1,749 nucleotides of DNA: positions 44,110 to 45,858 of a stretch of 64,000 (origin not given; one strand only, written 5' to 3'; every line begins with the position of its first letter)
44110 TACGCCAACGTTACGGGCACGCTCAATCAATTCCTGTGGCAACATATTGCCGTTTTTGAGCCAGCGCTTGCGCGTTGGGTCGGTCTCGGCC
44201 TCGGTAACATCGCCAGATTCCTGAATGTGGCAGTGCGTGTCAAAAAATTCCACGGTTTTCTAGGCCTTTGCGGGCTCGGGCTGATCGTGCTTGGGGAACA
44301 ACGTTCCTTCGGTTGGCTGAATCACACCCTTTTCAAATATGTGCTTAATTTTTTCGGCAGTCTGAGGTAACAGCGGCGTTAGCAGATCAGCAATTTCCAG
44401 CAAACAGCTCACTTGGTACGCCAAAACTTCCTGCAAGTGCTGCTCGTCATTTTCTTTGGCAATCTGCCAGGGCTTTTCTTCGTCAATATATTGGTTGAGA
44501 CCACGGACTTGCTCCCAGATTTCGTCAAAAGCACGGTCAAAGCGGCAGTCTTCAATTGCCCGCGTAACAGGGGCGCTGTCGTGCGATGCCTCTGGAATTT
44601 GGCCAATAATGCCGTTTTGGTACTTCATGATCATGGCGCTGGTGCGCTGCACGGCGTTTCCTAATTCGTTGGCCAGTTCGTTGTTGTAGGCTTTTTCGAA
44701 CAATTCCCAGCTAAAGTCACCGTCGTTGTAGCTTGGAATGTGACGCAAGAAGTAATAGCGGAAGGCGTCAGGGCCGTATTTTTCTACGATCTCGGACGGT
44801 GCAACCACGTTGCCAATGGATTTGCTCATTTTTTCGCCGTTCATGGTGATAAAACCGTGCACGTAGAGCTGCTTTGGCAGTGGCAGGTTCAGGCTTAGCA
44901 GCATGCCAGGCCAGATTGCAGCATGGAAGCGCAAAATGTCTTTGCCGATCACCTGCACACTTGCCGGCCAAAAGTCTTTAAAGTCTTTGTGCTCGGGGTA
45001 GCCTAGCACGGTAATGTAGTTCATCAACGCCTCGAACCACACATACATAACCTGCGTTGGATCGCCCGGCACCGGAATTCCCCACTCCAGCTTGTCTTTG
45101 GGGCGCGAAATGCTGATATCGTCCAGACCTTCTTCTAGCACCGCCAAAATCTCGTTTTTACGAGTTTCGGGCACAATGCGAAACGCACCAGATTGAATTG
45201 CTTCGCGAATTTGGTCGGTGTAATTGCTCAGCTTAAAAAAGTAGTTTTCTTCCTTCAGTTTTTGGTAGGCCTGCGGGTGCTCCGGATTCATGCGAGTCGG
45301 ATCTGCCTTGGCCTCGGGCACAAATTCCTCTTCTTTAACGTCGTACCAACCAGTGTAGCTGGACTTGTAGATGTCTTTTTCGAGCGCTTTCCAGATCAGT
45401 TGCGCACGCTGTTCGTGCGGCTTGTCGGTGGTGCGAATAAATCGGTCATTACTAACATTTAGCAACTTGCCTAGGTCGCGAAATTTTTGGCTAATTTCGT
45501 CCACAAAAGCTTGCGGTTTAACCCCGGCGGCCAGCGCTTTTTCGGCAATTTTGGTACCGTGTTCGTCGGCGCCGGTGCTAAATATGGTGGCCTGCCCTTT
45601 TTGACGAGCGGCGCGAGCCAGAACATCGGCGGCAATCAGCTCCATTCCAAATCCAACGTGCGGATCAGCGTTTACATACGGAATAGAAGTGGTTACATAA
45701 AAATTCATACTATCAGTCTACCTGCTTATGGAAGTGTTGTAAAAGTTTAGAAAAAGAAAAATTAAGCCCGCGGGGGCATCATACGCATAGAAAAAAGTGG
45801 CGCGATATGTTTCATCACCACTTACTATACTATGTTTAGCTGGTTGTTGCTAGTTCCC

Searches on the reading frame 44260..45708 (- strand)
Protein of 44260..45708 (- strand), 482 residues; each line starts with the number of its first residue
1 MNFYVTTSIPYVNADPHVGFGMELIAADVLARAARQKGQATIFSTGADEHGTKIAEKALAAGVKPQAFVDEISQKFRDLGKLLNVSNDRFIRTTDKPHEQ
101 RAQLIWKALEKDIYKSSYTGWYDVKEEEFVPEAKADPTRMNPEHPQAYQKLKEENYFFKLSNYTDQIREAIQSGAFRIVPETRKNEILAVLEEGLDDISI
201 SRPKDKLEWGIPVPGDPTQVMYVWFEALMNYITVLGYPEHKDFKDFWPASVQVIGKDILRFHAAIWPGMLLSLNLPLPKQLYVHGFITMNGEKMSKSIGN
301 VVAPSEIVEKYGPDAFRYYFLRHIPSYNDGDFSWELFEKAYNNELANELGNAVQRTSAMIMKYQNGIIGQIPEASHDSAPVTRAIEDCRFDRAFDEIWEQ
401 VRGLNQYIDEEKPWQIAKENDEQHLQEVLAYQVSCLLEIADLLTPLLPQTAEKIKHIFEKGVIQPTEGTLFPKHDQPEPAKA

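Call 13: find_encoding_contigs(protein=window:44260-45708:-, flank=10000, max_places=10)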
Protein window:44260-45708:- (482 aa): 2 contigs read that carry it; 1 place shown.
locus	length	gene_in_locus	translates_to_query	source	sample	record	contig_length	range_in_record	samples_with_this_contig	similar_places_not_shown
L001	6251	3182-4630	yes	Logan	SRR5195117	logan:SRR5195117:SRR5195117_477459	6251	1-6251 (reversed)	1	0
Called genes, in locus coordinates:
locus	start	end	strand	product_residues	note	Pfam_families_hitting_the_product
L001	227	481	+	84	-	-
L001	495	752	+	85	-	-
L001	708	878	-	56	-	-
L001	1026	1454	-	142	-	-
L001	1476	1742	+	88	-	-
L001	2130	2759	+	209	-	-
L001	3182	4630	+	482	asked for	PF00133:tRNA-synt_1 (weak), PF01921:tRNA-synt_1f (faint), PF09334:tRNA-synt_1g, PF00133:tRNA-synt_1, PF01406:tRNA-synt_1e (weak), PF08264:Anticodon_1 (weak)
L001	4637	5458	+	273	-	PF01026:TatD_DNase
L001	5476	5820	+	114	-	-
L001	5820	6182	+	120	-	-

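Call 14: find_related_loci(query=window:44260-45708:-, collection=genome_contigs, flank=10000)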
Query window:44260-45708:- (482 aa) in genome_contigs; peptide patterns used: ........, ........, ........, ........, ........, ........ (x = any residue, [..] = any of these).
599 stretches matched a pattern (row limit reached: there are more); 575 encode a relative of the query (tblastn E <= 1e-3); the best 80 are kept; 80 distinct loci.
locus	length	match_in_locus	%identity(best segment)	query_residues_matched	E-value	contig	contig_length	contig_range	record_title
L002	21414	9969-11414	82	1-482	0e+0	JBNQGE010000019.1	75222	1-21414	MAG: Candidatus Saccharibacteria bacterium isolate Bin_28 c_000000000034, whole genome shotgun sequence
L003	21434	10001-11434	79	1-478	0e+0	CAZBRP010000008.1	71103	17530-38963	MAG TPA_asm: uncultured Candidatus Saccharibacteria bacterium isolate SRP200132_co1_645 genome assembly, contig: NODE_49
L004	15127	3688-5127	80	1-480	0e+0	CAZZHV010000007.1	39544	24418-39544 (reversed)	MAG TPA_asm: uncultured Candidatus Saccharibacteria bacterium isolate SRP200132_co1_55 genome assembly, contig: NODE_169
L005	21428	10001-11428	79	1-476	0e+0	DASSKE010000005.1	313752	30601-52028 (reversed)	MAG TPA_asm: Candidatus Saccharimonadales bacterium isolate SMAG_U1133 k141_820485, whole genome shotgun sequence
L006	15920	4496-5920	78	1-475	0e+0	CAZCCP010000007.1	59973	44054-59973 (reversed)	MAG TPA_asm: uncultured Candidatus Saccharibacteria bacterium isolate SRP200132_co1_638 genome assembly, contig: NODE_75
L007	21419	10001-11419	79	1-473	0e+0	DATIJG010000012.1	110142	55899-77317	MAG TPA_asm: Candidatus Saccharimonadales bacterium isolate SMAG_U15685 k141_168716, whole genome shotgun sequence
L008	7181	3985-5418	79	1-478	0e+0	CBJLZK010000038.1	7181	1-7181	MAG TPA_asm: uncultured bacterium isolate SRR27822709_concoct_53 genome assembly, contig: ERZ27339097.4961, whole genome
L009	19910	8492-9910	76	1-473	0e+0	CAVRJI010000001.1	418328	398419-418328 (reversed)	MAG: uncultured bacterium isolate MFD01275.bin.1.111 genome assembly, contig: contig_10308, whole genome shotgun sequenc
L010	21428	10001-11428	76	1-476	0e+0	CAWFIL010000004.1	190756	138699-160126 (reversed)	MAG: uncultured bacterium isolate MFD02134.bin.2.167 genome assembly, contig: contig_38876, whole genome shotgun sequenc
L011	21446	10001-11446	74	1-482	0e+0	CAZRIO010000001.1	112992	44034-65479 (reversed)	MAG TPA_asm: uncultured Candidatus Saccharibacteria bacterium isolate SRP200132_co1_783 genome assembly, contig: NODE_16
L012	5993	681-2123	75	1-481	0e+0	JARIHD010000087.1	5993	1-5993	MAG: Candidatus Saccharibacteria bacterium isolate CullarsAll.DT.09 k141_1059737, whole genome shotgun sequence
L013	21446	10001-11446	76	1-481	0e+0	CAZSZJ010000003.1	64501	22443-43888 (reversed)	MAG TPA_asm: uncultured Candidatus Saccharibacteria bacterium isolate SRP200132_co1_502 genome assembly, contig: NODE_63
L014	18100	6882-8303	76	2-475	0e+0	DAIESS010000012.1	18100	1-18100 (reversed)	MAG TPA_asm: Candidatus Saccharibacteria bacterium isolate clean1232 NODE_12_length_18100_cov_4.030295, whole genome sho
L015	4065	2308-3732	75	1-475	0e+0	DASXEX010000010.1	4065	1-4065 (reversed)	MAG TPA_asm: Candidatus Saccharimonadales bacterium isolate SMAG_U5123 k141_3197971, whole genome shotgun sequence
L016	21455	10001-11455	74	1-482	0e+0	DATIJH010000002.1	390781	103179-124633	MAG TPA_asm: Candidatus Saccharimonadales bacterium isolate SMAG_U15686 k141_272420, whole genome shotgun sequence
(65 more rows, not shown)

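Call 37: find_homologous_proteins(query=window:44260-45708:-, max_evalue=1e-100)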
Query window:44260-45708:- (482 aa): 7313 proteins with E <= 1e-100 among 8000 candidates; the best 120 are listed.
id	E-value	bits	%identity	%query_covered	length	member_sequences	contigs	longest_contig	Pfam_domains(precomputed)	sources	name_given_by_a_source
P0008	0.0e+0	1115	100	100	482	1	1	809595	PF09334.18,PF01406.26,PF08264.20,PF01921.25,PF00133.29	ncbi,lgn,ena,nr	ncbi:MAG TPA: methionine--tRNA ligase [Candidatus Saccharimonadales bacterium]|nr:methionine--tRNA l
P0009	0.0e+0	1083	96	100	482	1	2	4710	PF09334.18,PF01406.26,PF08264.20,PF01921.25,PF00133.29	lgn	-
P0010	0.0e+0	1079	95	100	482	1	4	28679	PF09334.18,PF01406.26,PF01921.25,PF00133.29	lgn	-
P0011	0.0e+0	1078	96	100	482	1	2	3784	PF09334.18,PF01406.26,PF08264.20,PF01921.25,PF00133.29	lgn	-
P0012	0.0e+0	1077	96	100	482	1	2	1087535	PF09334.18,PF01406.26,PF08264.20,PF01921.25,PF00133.29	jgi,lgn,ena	-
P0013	0.0e+0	1076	96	100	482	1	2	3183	PF09334.18,PF01406.26,PF01921.25,PF00133.29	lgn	-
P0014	0.0e+0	1076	96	100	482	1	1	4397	PF09334.18,PF01406.26,PF08264.20,PF01921.25,PF00133.29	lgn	-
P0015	0.0e+0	1076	95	100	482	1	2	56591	PF09334.18,PF01406.26,PF01921.25,PF00133.29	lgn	-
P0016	0.0e+0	1076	96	100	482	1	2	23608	PF09334.18,PF01406.26,PF08264.20,PF01921.25,PF00133.29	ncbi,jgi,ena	jgi:methionyl-tRNA synthetase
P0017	0.0e+0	1062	94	100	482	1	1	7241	PF09334.18,PF01406.26,PF08264.20,PF01921.25,PF00133.29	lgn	-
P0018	0.0e+0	1035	92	99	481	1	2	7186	PF09334.18,PF01406.26,PF01921.25,PF00133.29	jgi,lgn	jgi:methionyl-tRNA synthetase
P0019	0.0e+0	1033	92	99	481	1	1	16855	PF09334.18,PF01406.26,PF01921.25,PF00133.29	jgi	jgi:methionyl-tRNA synthetase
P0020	0.0e+0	1031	92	99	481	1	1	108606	PF09334.18,PF01406.26,PF01921.25,PF00133.29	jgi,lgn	jgi:methionyl-tRNA synthetase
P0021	0.0e+0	1030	92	99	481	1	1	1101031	PF09334.18,PF01406.26,PF01921.25,PF00133.29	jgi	jgi:methionyl-tRNA synthetase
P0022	0.0e+0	1015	95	95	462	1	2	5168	PF09334.18,PF01406.26,PF00133.29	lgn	-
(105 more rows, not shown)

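Call 38: find_encoding_contigs(protein=P0012, flank=10000, max_places=2)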
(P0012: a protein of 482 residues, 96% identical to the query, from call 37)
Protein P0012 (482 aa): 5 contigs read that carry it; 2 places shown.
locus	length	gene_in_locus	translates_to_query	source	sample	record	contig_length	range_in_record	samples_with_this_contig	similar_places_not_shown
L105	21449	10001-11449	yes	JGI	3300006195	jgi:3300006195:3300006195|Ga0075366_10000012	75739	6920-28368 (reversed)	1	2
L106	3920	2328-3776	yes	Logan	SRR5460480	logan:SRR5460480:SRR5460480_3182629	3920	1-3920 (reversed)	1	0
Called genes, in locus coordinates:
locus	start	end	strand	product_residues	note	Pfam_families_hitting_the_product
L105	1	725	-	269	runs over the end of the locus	PF00106:adh_short, PF01073:3Beta_HSD (faint), PF01370:Epimerase (weak), PF08659:KR, PF23441:SDR (weak), PF13561:adh_short_C2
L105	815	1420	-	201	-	PF20240:DUF6597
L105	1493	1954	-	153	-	PF22381:Staph_reg_Sar_Rot (weak), PF12802:MarR_2, PF01047:MarR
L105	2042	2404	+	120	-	-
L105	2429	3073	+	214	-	PF00106:adh_short, PF08659:KR (faint), PF13561:adh_short_C2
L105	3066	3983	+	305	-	PF00389:2-Hacid_dh, PF02826:2-Hacid_dh_C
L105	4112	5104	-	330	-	-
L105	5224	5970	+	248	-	PF01996:F420_ligase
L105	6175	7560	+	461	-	-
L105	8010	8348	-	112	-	-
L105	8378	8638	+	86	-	-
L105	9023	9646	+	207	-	-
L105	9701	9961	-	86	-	-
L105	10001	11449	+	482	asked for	PF00133:tRNA-synt_1 (weak), PF01921:tRNA-synt_1f (faint), PF09334:tRNA-synt_1g, PF00133:tRNA-synt_1, PF01406:tRNA-synt_1e (weak), PF08264:Anticodon_1 (weak)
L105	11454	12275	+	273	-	PF01026:TatD_DNase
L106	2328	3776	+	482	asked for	PF00133:tRNA-synt_1 (weak), PF01921:tRNA-synt_1f (faint), PF09334:tRNA-synt_1g, PF00133:tRNA-synt_1, PF01406:tRNA-synt_1e (weak), PF08264:Anticodon_1 (weak)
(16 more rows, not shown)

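Call 39: find_encoding_contigs(protein=P0015, flank=10000, max_places=2)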
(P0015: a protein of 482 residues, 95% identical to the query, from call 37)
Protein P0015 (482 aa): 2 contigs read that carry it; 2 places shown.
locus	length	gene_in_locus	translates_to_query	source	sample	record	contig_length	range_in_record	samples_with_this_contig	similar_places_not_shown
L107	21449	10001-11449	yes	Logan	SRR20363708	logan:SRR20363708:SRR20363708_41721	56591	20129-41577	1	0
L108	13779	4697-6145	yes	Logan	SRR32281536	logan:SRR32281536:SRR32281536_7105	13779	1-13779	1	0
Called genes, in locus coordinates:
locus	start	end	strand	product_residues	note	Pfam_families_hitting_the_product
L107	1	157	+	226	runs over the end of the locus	-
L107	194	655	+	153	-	-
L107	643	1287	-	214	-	PF20240:DUF6597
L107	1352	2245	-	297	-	PF00106:adh_short, PF08659:KR, PF13561:adh_short_C2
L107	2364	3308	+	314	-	PF00389:2-Hacid_dh, PF02826:2-Hacid_dh_C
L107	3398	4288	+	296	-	-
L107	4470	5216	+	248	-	PF01996:F420_ligase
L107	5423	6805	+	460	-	-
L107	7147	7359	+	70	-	-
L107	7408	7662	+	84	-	-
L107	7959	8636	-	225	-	-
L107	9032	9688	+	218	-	-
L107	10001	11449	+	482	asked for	PF00133:tRNA-synt_1 (weak), PF01921:tRNA-synt_1f (faint), PF09334:tRNA-synt_1g, PF00133:tRNA-synt_1, PF01406:tRNA-synt_1e (weak)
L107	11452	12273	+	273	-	PF01026:TatD_DNase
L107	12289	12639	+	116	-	-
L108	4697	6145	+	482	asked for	PF00133:tRNA-synt_1 (weak), PF01921:tRNA-synt_1f (faint), PF09334:tRNA-synt_1g, PF00133:tRNA-synt_1, PF01406:tRNA-synt_1e (weak)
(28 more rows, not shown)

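Call 40: find_encoding_contigs(protein=P0016, flank=10000, max_places=2)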
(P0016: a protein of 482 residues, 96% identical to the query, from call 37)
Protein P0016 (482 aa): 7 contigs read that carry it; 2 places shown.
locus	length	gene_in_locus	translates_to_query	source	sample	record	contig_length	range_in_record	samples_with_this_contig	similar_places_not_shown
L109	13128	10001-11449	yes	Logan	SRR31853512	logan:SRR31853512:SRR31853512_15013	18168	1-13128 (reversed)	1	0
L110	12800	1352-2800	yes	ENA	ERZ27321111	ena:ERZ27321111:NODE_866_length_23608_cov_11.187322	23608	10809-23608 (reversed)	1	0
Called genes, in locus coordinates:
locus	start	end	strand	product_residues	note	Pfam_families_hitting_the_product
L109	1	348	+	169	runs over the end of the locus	PF14342:DUF4396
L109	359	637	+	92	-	PF02583:Trns_repr_metal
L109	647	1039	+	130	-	PF03713:DUF305, PF13628:DUF4142, PF03713:DUF305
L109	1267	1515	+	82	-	-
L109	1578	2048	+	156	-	-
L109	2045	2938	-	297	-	PF00106:adh_short, PF08659:KR, PF13561:adh_short_C2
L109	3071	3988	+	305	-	PF00389:2-Hacid_dh, PF02826:2-Hacid_dh_C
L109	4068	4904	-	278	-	-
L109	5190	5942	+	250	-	PF01996:F420_ligase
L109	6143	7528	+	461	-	-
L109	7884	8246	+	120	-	-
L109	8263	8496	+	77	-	-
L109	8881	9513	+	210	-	-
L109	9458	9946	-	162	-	-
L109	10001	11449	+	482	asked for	PF00133:tRNA-synt_1 (weak), PF01921:tRNA-synt_1f (faint), PF09334:tRNA-synt_1g, PF00133:tRNA-synt_1, PF01406:tRNA-synt_1e (weak), PF08264:Anticodon_1 (weak)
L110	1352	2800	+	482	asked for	PF00133:tRNA-synt_1 (weak), PF01921:tRNA-synt_1f (faint), PF09334:tRNA-synt_1g, PF00133:tRNA-synt_1, PF01406:tRNA-synt_1e (weak), PF08264:Anticodon_1 (weak)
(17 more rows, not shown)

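Call 41: find_encoding_contigs(protein=P0020, flank=10000, max_places=2)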
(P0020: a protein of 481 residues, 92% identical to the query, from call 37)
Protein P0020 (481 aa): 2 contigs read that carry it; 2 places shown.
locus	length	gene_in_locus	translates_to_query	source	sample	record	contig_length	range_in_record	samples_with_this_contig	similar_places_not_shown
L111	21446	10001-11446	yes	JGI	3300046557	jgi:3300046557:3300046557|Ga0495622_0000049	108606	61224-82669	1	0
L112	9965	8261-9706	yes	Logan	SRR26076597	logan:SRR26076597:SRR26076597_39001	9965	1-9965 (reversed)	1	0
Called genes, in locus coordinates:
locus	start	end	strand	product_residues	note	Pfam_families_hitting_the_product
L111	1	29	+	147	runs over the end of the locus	-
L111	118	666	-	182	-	PF07553:Lipoprotein_Ltp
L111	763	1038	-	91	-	-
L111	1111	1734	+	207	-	PF06736:TMEM175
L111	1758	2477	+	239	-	-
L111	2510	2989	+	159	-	-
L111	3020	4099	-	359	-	PF00135:COesterase, PF20434:BD-FAE, PF07859:Abhydrolase_3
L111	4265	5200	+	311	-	-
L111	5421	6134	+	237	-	PF01996:F420_ligase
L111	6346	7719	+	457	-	-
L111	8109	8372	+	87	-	-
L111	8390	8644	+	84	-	-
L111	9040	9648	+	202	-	-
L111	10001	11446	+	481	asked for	PF00133:tRNA-synt_1 (weak), PF01921:tRNA-synt_1f (faint), PF09334:tRNA-synt_1g, PF00133:tRNA-synt_1, PF01406:tRNA-synt_1e (weak)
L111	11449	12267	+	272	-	PF01026:TatD_DNase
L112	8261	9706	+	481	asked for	PF00133:tRNA-synt_1 (weak), PF01921:tRNA-synt_1f (faint), PF09334:tRNA-synt_1g, PF00133:tRNA-synt_1, PF01406:tRNA-synt_1e (weak)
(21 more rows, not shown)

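Call 42: find_encoding_contigs(protein=P0021, flank=10000, max_places=2)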
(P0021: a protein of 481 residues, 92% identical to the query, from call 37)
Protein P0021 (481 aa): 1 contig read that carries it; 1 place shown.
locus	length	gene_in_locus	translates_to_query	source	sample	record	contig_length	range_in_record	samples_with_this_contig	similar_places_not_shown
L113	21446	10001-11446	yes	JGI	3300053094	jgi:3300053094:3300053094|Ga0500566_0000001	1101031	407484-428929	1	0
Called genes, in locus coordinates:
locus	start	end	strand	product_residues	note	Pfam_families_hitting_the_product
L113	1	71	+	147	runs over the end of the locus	-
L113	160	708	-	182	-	PF07553:Lipoprotein_Ltp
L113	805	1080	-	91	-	-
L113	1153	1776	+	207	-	PF06736:TMEM175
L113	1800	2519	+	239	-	-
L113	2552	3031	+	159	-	-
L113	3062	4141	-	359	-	PF00135:COesterase, PF20434:BD-FAE, PF07859:Abhydrolase_3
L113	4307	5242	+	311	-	-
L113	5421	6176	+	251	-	PF01996:F420_ligase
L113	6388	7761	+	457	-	-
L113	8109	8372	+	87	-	-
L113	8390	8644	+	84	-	-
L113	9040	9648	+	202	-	-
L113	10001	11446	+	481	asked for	PF00133:tRNA-synt_1 (weak), PF01921:tRNA-synt_1f (faint), PF09334:tRNA-synt_1g, PF00133:tRNA-synt_1, PF01406:tRNA-synt_1e (weak)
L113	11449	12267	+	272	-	PF01026:TatD_DNase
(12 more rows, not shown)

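Call 90: find_encoding_contigs(protein=P0019, flank=6000, max_places=2)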
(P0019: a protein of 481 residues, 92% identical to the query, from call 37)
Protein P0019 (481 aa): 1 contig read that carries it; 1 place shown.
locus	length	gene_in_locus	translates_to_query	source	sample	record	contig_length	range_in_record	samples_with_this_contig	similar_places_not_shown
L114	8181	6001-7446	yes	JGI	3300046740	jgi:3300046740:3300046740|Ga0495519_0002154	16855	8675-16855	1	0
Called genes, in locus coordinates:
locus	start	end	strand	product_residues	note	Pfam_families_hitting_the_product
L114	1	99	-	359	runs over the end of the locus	PF00135:COesterase, PF20434:BD-FAE, PF07859:Abhydrolase_3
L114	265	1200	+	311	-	-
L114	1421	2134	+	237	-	PF01996:F420_ligase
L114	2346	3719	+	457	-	-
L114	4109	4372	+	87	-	-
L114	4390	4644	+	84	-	-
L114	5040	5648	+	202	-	-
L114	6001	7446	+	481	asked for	PF00133:tRNA-synt_1 (weak), PF01921:tRNA-synt_1f (faint), PF09334:tRNA-synt_1g, PF00133:tRNA-synt_1, PF01406:tRNA-synt_1e (weak)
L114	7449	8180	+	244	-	?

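Call 91: find_encoding_contigs(protein=P0017, flank=6000, max_places=2)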
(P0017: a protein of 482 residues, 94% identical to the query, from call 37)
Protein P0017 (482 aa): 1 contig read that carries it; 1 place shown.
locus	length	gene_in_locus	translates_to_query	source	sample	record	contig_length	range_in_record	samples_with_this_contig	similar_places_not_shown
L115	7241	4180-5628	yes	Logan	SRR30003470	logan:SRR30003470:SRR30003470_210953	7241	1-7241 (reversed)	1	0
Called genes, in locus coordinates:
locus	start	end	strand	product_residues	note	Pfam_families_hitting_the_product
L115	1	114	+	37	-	?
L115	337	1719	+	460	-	-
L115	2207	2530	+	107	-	-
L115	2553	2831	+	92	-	-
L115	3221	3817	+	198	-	-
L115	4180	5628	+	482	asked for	PF00133:tRNA-synt_1 (weak), PF01921:tRNA-synt_1f (faint), PF09334:tRNA-synt_1g, PF00133:tRNA-synt_1, PF01406:tRNA-synt_1e (weak), PF08264:Anticodon_1 (weak)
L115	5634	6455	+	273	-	PF01026:TatD_DNase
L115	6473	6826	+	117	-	-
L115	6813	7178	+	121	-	-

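Call 92: find_encoding_contigs(protein=P0018, flank=6000, max_places=2)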
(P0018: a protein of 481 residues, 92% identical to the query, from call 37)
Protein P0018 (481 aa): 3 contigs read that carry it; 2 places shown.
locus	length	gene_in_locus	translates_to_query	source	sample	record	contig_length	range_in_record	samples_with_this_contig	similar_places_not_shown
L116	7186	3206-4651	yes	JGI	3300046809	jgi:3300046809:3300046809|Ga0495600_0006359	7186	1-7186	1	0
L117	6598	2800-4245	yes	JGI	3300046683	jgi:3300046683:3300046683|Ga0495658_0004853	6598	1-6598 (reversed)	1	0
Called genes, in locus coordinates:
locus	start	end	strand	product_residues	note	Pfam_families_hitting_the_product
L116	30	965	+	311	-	-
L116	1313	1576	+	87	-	-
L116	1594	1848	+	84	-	-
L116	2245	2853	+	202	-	-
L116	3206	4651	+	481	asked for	PF00133:tRNA-synt_1 (weak), PF01921:tRNA-synt_1f (faint), PF09334:tRNA-synt_1g, PF00133:tRNA-synt_1, PF01406:tRNA-synt_1e (weak)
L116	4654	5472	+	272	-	PF01026:TatD_DNase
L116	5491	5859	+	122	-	-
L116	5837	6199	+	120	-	-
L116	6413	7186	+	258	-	?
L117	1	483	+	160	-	?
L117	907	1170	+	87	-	-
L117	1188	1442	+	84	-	-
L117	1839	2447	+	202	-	-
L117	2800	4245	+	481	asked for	PF00133:tRNA-synt_1 (weak), PF01921:tRNA-synt_1f (faint), PF09334:tRNA-synt_1g, PF00133:tRNA-synt_1, PF01406:tRNA-synt_1e (weak)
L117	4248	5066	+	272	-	PF01026:TatD_DNase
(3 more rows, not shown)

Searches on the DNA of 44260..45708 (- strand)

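Call 58: search_rna_families(source=L105, start=9640, end=10000, threshold=evalue, max_evalue=10, show_alignments=4)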
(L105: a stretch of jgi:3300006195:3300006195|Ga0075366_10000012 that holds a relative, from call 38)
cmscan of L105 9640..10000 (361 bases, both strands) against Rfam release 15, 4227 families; matches with E-value up to 10: 3.
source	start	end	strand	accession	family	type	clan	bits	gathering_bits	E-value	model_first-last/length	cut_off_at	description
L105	9807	9850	+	RF00008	Hammerhead_3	Gene; ribozyme;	CL00010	24.2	48.5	0.0057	7-48/54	no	Hammerhead ribozyme (type III)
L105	9761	9887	-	RF02192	TCL6_2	Gene; lncRNA;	-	17.3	45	0.85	1-126/126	no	T-cell leukemia/lymphoma 6 conserved region 2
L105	9705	9809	+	RF03423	mir-962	Gene; miRNA;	-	15.9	70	2.2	1-92/92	no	mir-962 microRNA precursor family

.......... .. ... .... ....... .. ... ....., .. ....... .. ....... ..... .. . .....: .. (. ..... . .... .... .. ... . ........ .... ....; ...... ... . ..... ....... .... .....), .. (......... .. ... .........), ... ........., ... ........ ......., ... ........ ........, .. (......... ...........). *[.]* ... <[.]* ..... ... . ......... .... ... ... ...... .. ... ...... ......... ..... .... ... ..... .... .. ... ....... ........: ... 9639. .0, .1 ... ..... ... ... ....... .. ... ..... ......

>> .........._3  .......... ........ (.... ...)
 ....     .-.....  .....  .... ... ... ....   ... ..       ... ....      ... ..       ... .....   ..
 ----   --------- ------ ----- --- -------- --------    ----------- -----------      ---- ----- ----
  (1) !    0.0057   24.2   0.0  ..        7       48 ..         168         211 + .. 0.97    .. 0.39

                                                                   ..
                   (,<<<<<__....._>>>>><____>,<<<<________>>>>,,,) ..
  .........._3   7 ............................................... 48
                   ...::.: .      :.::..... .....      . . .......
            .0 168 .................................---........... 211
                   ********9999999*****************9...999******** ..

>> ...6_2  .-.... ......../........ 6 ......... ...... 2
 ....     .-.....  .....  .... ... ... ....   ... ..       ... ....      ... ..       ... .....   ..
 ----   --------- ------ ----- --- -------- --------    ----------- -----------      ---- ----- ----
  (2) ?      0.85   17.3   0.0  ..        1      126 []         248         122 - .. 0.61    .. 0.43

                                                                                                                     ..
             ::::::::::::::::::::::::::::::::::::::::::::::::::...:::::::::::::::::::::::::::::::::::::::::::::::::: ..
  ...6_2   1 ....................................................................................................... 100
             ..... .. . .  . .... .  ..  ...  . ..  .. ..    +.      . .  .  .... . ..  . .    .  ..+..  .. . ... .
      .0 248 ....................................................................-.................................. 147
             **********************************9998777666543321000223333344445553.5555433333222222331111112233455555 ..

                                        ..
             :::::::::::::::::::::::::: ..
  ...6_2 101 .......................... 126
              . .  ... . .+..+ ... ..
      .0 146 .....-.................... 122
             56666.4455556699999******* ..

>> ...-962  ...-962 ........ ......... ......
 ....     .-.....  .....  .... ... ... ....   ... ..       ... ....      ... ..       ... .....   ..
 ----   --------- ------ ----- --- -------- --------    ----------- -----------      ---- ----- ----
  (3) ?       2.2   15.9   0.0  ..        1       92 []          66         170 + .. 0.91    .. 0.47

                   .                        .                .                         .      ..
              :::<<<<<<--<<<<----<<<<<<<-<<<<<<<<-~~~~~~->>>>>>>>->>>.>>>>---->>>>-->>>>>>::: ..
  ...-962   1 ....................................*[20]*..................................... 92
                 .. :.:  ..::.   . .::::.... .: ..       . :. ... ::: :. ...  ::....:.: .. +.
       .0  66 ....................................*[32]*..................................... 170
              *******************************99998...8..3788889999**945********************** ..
